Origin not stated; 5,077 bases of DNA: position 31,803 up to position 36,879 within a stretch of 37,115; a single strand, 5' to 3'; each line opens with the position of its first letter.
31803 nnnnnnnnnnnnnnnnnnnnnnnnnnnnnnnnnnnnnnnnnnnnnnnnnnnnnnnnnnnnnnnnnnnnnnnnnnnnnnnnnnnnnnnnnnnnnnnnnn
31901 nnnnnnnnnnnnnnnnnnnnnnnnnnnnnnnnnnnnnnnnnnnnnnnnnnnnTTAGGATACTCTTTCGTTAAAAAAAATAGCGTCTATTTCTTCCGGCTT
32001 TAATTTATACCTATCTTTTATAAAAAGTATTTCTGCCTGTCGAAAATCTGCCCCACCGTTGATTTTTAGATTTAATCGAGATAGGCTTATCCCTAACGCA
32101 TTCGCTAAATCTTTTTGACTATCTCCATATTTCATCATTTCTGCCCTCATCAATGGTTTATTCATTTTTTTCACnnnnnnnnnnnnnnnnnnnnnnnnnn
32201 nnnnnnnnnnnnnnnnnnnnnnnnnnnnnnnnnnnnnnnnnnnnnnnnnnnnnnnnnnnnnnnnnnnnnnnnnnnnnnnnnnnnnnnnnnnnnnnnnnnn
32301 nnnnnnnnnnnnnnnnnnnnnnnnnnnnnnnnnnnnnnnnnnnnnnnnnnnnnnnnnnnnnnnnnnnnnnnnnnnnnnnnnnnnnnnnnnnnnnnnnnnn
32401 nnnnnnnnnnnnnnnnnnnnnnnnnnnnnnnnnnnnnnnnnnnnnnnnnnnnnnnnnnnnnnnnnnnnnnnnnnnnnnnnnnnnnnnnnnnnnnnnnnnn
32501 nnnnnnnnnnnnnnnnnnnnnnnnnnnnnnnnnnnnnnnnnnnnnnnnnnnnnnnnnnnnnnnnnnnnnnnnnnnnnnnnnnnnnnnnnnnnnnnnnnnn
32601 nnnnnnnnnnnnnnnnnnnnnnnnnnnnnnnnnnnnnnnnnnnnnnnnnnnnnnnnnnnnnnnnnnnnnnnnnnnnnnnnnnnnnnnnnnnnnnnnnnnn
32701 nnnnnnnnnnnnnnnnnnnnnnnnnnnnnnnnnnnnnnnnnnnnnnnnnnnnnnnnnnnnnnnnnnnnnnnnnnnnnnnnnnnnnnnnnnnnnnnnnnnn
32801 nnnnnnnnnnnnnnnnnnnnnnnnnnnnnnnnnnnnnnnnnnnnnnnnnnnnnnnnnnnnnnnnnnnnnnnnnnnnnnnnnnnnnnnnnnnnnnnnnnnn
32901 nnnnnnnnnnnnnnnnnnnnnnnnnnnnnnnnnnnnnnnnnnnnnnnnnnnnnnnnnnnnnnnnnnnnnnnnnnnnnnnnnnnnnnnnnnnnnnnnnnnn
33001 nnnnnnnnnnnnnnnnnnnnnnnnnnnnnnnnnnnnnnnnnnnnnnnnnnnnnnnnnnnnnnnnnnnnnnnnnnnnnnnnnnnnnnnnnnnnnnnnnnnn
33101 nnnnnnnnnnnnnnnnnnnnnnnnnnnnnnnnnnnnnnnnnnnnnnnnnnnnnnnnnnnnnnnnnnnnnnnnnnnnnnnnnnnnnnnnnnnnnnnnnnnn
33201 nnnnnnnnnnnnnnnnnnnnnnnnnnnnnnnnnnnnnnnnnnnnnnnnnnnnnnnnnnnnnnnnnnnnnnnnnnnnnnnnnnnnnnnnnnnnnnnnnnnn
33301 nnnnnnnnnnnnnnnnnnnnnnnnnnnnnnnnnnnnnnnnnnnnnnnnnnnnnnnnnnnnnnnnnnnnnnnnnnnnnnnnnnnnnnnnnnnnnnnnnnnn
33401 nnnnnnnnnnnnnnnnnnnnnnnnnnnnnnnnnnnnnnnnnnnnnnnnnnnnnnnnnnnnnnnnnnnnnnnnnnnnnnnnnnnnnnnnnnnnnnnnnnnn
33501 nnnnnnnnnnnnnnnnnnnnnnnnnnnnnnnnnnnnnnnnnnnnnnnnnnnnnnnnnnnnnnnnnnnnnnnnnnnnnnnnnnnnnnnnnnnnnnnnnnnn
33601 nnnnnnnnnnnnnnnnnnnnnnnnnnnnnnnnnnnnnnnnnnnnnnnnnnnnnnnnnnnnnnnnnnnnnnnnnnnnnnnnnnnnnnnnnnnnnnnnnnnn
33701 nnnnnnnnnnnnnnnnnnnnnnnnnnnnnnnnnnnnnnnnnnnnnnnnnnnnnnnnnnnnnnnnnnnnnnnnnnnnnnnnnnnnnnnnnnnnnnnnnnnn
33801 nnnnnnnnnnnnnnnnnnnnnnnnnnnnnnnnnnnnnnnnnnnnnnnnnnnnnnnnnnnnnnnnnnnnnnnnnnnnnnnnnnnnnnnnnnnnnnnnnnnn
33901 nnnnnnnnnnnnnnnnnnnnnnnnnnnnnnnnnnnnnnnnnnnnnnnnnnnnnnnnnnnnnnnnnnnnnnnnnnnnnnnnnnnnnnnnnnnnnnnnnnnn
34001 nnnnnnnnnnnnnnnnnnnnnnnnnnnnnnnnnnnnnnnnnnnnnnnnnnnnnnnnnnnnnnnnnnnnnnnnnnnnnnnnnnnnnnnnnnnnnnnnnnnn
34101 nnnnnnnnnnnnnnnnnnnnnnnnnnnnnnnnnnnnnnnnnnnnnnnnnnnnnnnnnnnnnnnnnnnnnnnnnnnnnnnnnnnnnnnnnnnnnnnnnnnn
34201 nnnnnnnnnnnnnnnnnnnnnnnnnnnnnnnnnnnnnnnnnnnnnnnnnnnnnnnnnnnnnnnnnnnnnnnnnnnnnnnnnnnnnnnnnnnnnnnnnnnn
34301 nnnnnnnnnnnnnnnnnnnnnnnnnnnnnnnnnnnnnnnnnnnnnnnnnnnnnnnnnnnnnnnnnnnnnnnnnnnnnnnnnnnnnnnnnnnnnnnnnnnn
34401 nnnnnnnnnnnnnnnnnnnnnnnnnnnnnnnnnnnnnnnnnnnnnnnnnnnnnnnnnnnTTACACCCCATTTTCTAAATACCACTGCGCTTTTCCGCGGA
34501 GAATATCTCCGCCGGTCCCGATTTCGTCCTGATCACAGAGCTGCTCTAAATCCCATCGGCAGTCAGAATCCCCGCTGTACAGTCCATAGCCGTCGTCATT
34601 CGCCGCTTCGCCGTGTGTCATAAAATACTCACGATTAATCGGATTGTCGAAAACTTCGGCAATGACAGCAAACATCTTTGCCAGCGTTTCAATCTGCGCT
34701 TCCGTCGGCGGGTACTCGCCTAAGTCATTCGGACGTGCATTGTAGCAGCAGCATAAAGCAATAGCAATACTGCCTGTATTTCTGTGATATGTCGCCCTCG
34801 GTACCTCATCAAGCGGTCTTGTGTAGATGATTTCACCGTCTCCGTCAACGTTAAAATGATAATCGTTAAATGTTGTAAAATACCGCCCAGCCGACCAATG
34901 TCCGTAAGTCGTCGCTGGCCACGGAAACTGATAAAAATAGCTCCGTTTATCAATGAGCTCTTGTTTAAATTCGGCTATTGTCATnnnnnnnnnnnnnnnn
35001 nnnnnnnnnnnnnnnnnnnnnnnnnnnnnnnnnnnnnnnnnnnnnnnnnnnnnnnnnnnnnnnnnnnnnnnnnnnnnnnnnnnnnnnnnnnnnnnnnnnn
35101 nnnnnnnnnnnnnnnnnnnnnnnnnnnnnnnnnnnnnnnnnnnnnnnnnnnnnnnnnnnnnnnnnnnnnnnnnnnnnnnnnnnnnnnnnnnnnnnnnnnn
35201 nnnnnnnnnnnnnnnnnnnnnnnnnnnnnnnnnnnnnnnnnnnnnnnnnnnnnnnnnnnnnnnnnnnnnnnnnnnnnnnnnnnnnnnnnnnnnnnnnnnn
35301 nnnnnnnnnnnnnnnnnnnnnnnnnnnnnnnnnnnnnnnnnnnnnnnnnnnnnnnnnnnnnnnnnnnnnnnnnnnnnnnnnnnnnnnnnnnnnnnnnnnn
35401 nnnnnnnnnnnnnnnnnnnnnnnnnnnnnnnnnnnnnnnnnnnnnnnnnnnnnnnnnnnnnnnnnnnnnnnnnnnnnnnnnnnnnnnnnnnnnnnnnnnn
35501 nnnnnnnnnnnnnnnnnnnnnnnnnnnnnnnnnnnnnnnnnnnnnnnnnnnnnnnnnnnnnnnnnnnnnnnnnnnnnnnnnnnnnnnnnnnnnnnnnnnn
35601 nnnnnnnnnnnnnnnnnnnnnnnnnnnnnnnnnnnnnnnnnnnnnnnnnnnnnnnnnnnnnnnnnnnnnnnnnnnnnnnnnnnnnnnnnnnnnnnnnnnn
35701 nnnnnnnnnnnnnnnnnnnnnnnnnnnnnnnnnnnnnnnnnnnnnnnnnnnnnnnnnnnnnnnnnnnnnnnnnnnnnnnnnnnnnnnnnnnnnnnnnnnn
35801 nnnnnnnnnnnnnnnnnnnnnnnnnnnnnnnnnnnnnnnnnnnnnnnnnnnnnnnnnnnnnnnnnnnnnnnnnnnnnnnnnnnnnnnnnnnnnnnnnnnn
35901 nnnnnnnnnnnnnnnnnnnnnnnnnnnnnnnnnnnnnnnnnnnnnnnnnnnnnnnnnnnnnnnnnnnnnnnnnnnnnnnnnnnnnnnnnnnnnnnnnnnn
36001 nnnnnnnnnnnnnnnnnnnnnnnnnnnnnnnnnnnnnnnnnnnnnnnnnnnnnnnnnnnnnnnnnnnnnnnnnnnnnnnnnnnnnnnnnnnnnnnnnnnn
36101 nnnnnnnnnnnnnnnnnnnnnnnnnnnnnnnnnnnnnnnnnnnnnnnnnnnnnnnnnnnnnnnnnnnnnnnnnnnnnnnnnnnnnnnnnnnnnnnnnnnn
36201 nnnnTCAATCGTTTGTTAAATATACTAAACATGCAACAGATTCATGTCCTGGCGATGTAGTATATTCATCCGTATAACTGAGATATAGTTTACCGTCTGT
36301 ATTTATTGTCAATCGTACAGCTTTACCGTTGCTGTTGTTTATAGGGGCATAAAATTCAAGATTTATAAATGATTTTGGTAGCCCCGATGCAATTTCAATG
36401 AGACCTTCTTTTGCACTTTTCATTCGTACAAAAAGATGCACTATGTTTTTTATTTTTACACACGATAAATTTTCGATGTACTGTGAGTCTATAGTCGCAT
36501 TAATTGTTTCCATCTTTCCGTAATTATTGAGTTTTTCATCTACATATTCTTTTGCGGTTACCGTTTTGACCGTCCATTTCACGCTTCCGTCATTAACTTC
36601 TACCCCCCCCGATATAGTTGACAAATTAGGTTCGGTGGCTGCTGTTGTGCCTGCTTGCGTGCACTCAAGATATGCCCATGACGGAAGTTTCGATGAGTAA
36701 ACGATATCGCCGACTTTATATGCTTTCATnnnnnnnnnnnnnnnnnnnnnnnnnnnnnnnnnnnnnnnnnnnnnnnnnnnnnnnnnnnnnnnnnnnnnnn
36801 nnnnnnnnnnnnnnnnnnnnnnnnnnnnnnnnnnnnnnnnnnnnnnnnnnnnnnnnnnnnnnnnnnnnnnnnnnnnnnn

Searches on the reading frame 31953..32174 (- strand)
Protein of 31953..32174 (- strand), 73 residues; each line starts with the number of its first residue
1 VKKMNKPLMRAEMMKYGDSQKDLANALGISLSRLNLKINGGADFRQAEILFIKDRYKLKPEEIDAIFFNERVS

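Call 36: search_protein_families(library=phrogs, proteins=[window:31953-32174:-], max_evalue=0.001)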
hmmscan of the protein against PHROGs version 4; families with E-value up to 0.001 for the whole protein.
window:31953-32174:- (73 aa): 3 families
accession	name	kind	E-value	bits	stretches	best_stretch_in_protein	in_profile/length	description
phrog_3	-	transcription regulation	8.1e-05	23.5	1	1-71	85-150/430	transcriptional repressor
phrog_4583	-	transcription regulation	0.00028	21.9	1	10-52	16-58/81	transcriptional repressor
phrog_2967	-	transcription regulation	0.0003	21.4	1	8-63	15-69/225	transcriptional regulator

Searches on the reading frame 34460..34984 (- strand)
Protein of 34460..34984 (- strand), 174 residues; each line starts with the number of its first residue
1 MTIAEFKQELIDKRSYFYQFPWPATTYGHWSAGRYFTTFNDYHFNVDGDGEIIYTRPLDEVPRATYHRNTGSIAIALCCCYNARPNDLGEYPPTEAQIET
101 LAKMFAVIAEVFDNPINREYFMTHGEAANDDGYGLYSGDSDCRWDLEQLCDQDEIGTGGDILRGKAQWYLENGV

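Call 36: search_protein_families(library=phrogs, proteins=[window:34460-34984:-], max_evalue=0.001)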
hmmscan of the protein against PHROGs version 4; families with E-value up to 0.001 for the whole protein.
window:34460-34984:- (174 aa): 4 families
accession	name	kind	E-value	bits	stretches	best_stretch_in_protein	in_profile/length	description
phrog_5867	-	lysis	1.1e-30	107.1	1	27-172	488-642/1029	endolysin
phrog_2588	-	unknown function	2.6e-21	76.9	1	27-170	402-553/915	-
phrog_1493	-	lysis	4.2e-06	27.2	1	41-110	68-131/394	endolysin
phrog_822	-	lysis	5.2e-06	27.4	1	42-112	59-127/215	amidase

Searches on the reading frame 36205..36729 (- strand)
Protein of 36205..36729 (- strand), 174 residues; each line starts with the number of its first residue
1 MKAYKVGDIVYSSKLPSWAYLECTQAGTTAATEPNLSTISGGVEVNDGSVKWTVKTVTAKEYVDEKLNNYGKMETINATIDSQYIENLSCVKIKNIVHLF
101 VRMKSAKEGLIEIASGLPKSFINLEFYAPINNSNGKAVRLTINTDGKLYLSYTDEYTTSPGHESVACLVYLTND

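Call 36: search_protein_families(library=phrogs, proteins=[window:36205-36729:-], max_evalue=0.001)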
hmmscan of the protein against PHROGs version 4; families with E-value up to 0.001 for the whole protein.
window:36205-36729:- (174 aa): 1 family
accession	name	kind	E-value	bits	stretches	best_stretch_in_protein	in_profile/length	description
phrog_20658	-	head and packaging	2.7e-06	28.2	1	2-72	139-209/211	head decoration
